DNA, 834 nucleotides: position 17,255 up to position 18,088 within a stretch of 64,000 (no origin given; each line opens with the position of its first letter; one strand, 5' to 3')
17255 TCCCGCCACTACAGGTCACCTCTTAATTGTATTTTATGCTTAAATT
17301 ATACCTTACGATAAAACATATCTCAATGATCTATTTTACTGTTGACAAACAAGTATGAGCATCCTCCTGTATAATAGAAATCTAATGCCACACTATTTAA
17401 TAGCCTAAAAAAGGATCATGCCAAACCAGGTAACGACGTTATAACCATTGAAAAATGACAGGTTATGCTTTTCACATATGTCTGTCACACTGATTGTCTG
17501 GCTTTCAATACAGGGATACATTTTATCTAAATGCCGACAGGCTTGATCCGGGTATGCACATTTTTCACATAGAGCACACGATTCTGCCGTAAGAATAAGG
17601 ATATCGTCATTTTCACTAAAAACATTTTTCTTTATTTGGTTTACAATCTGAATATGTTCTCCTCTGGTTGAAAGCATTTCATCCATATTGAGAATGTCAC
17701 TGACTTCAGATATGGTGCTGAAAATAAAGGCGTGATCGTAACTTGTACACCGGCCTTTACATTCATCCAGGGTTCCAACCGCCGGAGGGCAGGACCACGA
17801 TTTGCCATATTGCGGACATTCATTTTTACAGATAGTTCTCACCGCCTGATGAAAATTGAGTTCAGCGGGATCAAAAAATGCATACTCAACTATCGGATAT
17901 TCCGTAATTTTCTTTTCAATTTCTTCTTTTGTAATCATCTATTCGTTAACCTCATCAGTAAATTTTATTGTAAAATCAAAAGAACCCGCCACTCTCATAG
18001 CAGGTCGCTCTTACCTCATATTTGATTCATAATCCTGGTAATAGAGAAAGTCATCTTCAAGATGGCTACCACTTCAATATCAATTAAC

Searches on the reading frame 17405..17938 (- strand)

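Call 7: search_protein_families(library=pfam, proteins=[window:17405-17938:-], max_evalue=1)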
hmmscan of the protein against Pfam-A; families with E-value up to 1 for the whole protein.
window:17405-17938:- (177 aa): 2 families
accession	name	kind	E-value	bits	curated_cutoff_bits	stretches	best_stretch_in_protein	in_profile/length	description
PF10050.14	DUF2284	-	4.5e-47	160.2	25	1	21-177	2-161/161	Predicted metal-binding protein (DUF2284)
PF22720.1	SNaCT14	-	0.063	14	27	0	123-165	20-62/186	Short NACHT-associated C-Terminal domain, family 14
